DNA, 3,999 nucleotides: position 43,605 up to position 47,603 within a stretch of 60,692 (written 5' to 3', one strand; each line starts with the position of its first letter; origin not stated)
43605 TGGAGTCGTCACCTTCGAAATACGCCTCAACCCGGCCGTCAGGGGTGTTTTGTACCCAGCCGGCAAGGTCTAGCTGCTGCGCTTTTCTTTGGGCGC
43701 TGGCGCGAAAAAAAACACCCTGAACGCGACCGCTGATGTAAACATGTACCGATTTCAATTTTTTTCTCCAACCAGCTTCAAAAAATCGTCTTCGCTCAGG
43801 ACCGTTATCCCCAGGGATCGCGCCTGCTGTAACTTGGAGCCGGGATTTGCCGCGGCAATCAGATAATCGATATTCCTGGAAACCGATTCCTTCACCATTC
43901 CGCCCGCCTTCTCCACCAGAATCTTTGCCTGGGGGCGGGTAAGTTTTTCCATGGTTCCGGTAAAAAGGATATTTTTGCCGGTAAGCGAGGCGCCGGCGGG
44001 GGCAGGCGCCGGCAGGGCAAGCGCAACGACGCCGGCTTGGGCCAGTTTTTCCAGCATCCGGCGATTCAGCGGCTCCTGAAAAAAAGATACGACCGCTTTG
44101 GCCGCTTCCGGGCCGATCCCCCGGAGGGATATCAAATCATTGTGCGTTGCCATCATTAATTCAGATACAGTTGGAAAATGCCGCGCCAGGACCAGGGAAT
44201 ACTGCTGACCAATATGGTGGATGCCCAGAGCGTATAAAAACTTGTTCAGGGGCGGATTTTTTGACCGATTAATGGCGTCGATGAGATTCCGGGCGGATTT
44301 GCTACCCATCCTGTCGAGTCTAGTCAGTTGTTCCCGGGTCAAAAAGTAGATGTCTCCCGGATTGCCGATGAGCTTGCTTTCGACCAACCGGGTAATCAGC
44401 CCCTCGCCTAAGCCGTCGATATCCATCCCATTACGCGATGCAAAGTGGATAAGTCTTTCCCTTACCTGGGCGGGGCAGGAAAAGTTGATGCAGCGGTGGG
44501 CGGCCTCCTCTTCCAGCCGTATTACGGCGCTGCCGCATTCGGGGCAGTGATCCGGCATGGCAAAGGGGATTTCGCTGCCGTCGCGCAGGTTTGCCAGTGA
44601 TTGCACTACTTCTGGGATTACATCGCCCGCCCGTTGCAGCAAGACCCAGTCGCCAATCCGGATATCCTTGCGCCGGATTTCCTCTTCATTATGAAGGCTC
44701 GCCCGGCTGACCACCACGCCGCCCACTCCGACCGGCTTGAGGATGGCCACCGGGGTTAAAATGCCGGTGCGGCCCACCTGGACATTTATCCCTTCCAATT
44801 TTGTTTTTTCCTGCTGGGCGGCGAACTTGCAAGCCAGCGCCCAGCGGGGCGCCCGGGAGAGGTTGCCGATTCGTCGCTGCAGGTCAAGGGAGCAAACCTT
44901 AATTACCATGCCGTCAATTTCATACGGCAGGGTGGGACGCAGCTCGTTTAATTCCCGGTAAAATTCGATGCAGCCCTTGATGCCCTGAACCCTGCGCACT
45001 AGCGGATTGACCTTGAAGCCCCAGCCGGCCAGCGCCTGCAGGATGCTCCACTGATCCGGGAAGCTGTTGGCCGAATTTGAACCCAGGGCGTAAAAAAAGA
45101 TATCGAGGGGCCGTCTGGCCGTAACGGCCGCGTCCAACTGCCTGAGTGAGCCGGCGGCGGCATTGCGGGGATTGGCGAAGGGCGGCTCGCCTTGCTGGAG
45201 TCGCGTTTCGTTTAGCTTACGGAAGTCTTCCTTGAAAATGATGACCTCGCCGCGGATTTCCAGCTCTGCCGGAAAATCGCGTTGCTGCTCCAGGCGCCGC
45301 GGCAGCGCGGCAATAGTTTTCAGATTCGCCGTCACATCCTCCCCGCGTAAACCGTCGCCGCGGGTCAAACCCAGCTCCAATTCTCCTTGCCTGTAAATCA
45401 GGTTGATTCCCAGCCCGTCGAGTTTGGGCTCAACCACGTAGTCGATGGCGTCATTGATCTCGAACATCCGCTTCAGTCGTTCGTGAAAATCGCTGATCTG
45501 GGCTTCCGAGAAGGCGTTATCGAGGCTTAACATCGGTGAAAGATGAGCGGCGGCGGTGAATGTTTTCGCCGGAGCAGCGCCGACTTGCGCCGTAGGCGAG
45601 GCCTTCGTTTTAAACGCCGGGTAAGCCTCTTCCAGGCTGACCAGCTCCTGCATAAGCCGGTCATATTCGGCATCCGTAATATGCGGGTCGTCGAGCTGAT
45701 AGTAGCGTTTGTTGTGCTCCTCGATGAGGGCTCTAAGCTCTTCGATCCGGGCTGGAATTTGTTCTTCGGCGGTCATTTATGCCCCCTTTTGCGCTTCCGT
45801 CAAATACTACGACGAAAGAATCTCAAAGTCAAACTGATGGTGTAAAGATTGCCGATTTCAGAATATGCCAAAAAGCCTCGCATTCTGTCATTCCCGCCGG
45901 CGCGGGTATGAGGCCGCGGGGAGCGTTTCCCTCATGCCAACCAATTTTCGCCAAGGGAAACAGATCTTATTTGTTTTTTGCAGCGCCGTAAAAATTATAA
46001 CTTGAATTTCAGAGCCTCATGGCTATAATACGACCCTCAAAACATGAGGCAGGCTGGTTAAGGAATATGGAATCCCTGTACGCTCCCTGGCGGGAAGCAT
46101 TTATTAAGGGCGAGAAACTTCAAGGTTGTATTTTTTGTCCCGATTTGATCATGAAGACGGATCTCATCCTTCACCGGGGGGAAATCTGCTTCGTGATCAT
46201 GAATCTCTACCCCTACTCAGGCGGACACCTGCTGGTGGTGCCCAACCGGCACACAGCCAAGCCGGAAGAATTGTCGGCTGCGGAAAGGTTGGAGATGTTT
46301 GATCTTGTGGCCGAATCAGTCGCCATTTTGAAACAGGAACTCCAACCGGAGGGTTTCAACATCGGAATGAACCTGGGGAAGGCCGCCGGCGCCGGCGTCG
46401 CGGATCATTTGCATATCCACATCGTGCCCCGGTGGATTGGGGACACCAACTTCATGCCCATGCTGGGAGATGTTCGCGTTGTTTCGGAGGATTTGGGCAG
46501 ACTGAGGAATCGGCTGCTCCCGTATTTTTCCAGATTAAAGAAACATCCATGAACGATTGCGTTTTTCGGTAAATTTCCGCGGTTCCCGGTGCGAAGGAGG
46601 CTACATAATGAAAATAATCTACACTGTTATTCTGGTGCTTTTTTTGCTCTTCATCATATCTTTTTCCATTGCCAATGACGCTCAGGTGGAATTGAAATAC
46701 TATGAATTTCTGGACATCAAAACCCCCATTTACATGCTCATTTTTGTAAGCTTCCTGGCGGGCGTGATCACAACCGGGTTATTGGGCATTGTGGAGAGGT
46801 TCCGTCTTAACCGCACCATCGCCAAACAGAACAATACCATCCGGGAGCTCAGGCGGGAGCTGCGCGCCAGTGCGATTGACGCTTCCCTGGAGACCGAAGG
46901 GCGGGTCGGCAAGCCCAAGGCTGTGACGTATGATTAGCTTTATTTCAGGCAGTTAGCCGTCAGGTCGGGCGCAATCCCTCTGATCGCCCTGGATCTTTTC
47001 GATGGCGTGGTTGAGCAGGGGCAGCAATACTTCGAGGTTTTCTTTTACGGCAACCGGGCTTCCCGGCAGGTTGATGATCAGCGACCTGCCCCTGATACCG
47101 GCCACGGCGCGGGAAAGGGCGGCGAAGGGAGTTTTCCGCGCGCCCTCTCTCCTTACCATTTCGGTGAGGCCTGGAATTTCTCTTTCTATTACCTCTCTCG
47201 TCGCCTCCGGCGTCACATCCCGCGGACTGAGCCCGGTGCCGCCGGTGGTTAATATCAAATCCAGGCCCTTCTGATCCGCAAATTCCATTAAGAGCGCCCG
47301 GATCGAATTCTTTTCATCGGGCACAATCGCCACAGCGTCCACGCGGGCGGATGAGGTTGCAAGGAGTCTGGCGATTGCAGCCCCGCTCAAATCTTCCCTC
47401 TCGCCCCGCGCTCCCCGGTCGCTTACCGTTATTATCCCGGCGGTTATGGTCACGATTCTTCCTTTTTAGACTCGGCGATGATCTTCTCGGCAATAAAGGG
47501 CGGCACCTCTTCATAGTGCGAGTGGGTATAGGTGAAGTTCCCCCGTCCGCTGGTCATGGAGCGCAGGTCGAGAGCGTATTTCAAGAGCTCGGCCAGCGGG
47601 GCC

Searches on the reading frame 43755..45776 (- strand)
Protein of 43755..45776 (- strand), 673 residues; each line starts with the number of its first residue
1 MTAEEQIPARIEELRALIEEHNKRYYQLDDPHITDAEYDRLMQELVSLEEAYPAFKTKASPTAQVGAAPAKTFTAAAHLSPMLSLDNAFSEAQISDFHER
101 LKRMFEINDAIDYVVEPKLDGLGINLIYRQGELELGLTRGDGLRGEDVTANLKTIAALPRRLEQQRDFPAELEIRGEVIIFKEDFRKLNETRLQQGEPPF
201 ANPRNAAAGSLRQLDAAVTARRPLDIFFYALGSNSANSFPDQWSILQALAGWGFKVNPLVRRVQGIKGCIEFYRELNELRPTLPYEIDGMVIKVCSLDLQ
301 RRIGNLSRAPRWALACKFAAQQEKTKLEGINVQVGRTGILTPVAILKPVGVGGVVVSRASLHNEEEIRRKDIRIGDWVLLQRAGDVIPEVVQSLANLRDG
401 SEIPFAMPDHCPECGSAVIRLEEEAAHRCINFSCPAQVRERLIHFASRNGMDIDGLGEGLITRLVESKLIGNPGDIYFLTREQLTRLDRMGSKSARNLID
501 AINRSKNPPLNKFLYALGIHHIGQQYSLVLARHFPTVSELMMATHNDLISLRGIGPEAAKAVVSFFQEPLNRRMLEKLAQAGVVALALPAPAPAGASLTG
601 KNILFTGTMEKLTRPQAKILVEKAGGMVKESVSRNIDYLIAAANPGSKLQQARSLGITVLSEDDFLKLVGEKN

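Call 53: search_protein_families(library=pfam, proteins=[window:43755-45776:-], max_evalue=0.001)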
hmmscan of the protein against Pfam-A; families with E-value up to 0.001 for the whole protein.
window:43755-45776:- (673 aa): 9 families
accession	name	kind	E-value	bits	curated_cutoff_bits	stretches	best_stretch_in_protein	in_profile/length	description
PF01653.23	DNA_ligase_aden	-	1.4e-90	303.7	27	1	72-321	3-253/253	NAD-dependent DNA ligase adenylation domain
PF03120.22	DNA_ligase_OB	-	9e-34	115.6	32.9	1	324-401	1-78/79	NAD-dependent DNA ligase OB-fold domain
PF12826.13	HHH_2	-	2.9e-17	63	27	1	512-574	1-63/64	Helix-hairpin-helix motif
PF03119.21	DNA_ligase_ZBD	-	1.3e-12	47.8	25.8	1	410-436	1-27/27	NAD-dependent DNA ligase C4 zinc finger domain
PF14520.12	HHH_5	-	1e-11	45.6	27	2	452-503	6-56/57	Helix-hairpin-helix domain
PF00533.33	BRCT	-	2.3e-09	37.8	21.3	1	598-667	6-76/78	BRCA1 C Terminus (BRCT) domain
PF22745.1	Nlig-Ia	-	4.3e-08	34.1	27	1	9-54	4-49/92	DNA ligase-like, N-terminal NAD+-binding domain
PF12738.14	PTCB-BRCT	-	4.2e-05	23.9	22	1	604-661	4-60/63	twin BRCT domain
PF00633.29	HHH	-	7.4e-05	22.8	24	0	543-565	8-30/30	Helix-hairpin-helix motif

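Call 69: find_homologous_proteins(query=window:43755-45776:-, max_evalue=1e-50)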
Query window:43755-45776:- (673 aa): 8000 proteins with E <= 1e-50 among 8000 candidates; the best 120 are listed.
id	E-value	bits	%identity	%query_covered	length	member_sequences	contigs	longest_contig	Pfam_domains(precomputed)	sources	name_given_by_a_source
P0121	0.0e+0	1484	99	100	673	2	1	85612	PF12826.14,PF03120.23,PF14520.13,PF01653.24,PF00533.34,PF03119.22,PF22745.3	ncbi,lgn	-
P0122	0.0e+0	1184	78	100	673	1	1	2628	PF12826.14,PF03120.23,PF14520.13,PF01653.24,PF00533.34,PF03119.22,PF22745.3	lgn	-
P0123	0.0e+0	1176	78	100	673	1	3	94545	PF12826.14,PF03120.23,PF14520.13,PF01653.24,PF00533.34,PF03119.22,PF22745.3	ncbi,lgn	-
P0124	7.8e-284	961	64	98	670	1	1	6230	PF12826.14,PF03120.23,PF14520.13,PF01653.24,PF00533.34,PF03119.22,PF22745.3,PF12738.14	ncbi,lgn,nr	ncbi:MAG: NAD-dependent DNA ligase LigA [Smithellaceae bacterium]|nr:NAD-dependent DNA ligase LigA [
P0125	2.0e-280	950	63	99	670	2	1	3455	PF12826.14,PF03120.23,PF14520.13,PF01653.24,PF00533.34,PF03119.22,PF22745.3,PF12738.14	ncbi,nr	ncbi:MAG: NAD-dependent DNA ligase LigA [Smithellaceae bacterium]|nr:NAD-dependent DNA ligase LigA [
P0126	1.3e-273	927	63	99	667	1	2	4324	PF12826.14,PF03120.23,PF14520.13,PF01653.24,PF00533.34,PF03119.22,PF22745.3,PF12738.14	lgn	-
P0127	4.0e-249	847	56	99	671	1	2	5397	PF12826.14,PF03120.23,PF14520.13,PF01653.24,PF00533.34,PF03119.22,PF22745.3,PF12738.14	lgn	-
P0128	7.2e-249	846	56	98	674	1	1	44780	PF12826.14,PF03120.23,PF14520.13,PF01653.24,PF00533.34,PF03119.22,PF22745.3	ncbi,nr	ncbi:MAG: NAD-dependent DNA ligase LigA [Syntrophales bacterium]|nr:NAD-dependent DNA ligase LigA [S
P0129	4.8e-248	843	57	98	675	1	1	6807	PF12826.14,PF03120.23,PF14520.13,PF01653.24,PF00533.34,PF03119.22,PF00633.30,PF22745.3,PF12738.14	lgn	-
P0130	1.6e-247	841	57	99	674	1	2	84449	PF12826.14,PF03120.23,PF14520.13,PF01653.24,PF00533.34,PF03119.22,PF22745.3,PF12738.14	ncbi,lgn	-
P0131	4.8e-247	840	56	98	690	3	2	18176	PF12826.14,PF03120.23,PF14520.13,PF01653.24,PF00533.34,PF03119.22,PF22745.3,PF12738.14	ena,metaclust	metaclust:\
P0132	7.9e-247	839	56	99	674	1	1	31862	PF12826.14,PF03120.23,PF14520.13,PF01653.24,PF00533.34,PF03119.22,PF22745.3,PF12738.14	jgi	jgi:DNA ligase (NAD+)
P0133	7.9e-247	839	56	99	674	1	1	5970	PF12826.14,PF03120.23,PF14520.13,PF01653.24,PF00533.34,PF03119.22,PF22745.3,PF12738.14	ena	-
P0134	7.9e-247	839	56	99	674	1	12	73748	PF12826.14,PF03120.23,PF14520.13,PF01653.24,PF00533.34,PF03119.22,PF22745.3,PF12738.14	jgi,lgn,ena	jgi:DNA ligase (NAD+)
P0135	1.5e-246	838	56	99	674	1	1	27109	PF12826.14,PF03120.23,PF14520.13,PF01653.24,PF00533.34,PF03119.22,PF22745.3,PF12738.14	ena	-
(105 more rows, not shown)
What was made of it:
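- The host is a free-living anaerobe relative (call 69).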

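Call 70: find_encoding_contigs(protein=P0121, flank=10000, max_places=3)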
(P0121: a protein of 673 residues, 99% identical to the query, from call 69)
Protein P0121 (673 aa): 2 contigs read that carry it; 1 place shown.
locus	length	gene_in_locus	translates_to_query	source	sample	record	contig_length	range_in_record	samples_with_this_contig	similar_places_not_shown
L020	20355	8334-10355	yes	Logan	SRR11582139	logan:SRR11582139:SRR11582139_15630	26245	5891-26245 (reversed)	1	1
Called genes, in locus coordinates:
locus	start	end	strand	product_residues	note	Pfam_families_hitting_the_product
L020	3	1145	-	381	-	?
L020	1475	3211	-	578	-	PF07244:POTRA (faint), PF08479:POTRA_2, PF03865:ShlB, PF01103:Omp85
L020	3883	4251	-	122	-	PF13424:TPR_12, PF13374:TPR_10, PF13424:TPR_12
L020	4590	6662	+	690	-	PF00009:GTP_EFTU, PF22042:EF-G_D2, PF14492:EFG_III, PF03764:EFG_IV, PF00679:EFG_C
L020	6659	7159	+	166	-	PF00994:MoCF_biosynth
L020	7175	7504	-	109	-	PF06305:LapA_dom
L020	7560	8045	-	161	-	PF11969:DcpS_C (weak), PF01230:HIT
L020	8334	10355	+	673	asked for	PF22745:Nlig-Ia, PF01653:DNA_ligase_aden, PF03120:OB_DNA_ligase, PF03119:DNA_ligase_ZBD, PF14520:HHH_5 (faint), PF12826:HHH_2, PF00533:BRCT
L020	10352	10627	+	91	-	PF00708:Acylphosphatase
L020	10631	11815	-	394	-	PF00155:Aminotran_1_2, PF00266:Aminotran_5 (weak), PF01053:Cys_Met_Meta_PP (weak)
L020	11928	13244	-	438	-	PF06808:DctM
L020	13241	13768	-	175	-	PF04290:DctQ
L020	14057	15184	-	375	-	PF03480:DctP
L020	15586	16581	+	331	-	PF00579:tRNA-synt_1b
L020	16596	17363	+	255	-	PF02616:SMC_ScpA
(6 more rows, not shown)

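Call 71: find_encoding_contigs(protein=P0123, flank=10000, max_places=3)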
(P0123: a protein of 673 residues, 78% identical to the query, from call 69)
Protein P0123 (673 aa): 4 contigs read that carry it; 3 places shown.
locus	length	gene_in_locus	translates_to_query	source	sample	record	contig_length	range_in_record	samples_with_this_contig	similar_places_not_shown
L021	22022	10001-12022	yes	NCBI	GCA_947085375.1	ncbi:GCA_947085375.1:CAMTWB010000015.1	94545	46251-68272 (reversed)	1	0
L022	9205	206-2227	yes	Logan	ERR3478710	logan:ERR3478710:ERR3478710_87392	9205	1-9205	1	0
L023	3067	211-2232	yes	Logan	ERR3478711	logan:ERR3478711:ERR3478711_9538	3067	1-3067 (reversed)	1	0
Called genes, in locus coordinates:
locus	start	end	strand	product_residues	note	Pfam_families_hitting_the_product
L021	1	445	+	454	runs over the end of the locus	PF00072:Response_reg, PF00158:Sigma54_activat, PF01078:Mg_chelatase (faint), PF14532:Sigma54_activ_2, PF07728:AAA_5, PF25601:AAA_lid_14, PF18024:HTH_50 (faint), PF02954:HTH_8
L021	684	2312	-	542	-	PF00118:Cpn60_TCP1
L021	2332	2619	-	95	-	PF00166:Cpn10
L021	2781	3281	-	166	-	PF00011:HSP20, PF17886:ArsA_HSP20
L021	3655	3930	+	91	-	PF01909:NTP_transf_2, PF18765:Polbeta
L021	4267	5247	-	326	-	PF00248:Aldo_ket_red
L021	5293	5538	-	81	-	PF02525:Flavodoxin_2 (weak), PF03358:FMN_red (weak)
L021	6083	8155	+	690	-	PF00009:GTP_EFTU, PF03144:GTP_EFTU_D2 (weak), PF22042:EF-G_D2, PF14492:EFG_III, PF03764:EFG_IV, PF00679:EFG_C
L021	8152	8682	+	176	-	PF00994:MoCF_biosynth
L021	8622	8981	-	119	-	PF06305:LapA_dom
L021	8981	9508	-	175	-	PF11969:DcpS_C, PF01230:HIT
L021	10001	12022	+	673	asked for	PF22745:Nlig-Ia, PF01653:DNA_ligase_aden, PF03120:OB_DNA_ligase, PF03119:DNA_ligase_ZBD, PF14520:HHH_5 (faint), PF12826:HHH_2, PF00533:BRCT (weak)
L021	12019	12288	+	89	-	PF00708:Acylphosphatase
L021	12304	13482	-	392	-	PF00155:Aminotran_1_2, PF00266:Aminotran_5 (weak), PF01053:Cys_Met_Meta_PP (weak)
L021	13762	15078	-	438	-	PF06808:DctM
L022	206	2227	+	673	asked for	PF22745:Nlig-Ia, PF01653:DNA_ligase_aden, PF03120:OB_DNA_ligase, PF03119:DNA_ligase_ZBD, PF14520:HHH_5 (faint), PF12826:HHH_2, PF00533:BRCT (weak)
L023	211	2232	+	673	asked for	PF22745:Nlig-Ia, PF01653:DNA_ligase_aden, PF03120:OB_DNA_ligase, PF03119:DNA_ligase_ZBD, PF14520:HHH_5 (faint), PF12826:HHH_2, PF00533:BRCT (weak)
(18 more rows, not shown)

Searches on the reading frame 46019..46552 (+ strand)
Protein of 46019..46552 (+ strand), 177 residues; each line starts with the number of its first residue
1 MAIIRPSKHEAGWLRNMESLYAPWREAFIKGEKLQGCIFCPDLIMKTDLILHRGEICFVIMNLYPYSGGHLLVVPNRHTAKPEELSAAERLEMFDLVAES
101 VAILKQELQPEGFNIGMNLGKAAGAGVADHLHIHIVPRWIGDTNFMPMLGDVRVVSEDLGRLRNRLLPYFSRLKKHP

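Call 53: search_protein_families(library=pfam, proteins=[window:46019-46552:+], max_evalue=0.001)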
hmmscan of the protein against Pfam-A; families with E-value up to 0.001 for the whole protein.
window:46019-46552:+ (177 aa): 2 families
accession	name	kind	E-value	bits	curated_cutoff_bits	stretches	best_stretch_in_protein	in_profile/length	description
PF01230.28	HIT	-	8.1e-15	55.7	21.5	1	51-138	9-95/98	HIT domain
PF11969.13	DcpS_C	-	7.5e-06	26.8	24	1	48-136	14-100/114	Scavenger mRNA decapping enzyme C-term binding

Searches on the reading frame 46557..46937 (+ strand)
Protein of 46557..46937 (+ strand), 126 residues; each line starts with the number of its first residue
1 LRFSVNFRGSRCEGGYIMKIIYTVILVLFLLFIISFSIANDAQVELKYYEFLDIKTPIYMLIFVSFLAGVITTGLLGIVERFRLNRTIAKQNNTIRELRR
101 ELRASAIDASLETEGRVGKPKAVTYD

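Call 53: search_protein_families(library=pfam, proteins=[window:46557-46937:+], max_evalue=0.001)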
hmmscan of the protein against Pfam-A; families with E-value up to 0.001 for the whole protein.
window:46557-46937:+ (126 aa): 1 family
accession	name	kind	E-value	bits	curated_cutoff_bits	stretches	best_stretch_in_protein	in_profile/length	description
PF06305.16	LapA_dom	-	4.6e-12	46.1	28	1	40-102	2-63/64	Lipopolysaccharide assembly protein A domain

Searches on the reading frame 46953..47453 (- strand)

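Call 53: search_protein_families(library=pfam, proteins=[window:46953-47453:-], max_evalue=0.001)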
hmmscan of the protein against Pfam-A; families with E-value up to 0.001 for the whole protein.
window:46953-47453:- (166 aa): 1 family
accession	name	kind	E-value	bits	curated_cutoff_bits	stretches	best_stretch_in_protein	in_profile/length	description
PF00994.29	MoCF_biosynth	-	3.8e-35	121.1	26.6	1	6-149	1-144/144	Probable molybdopterin binding domain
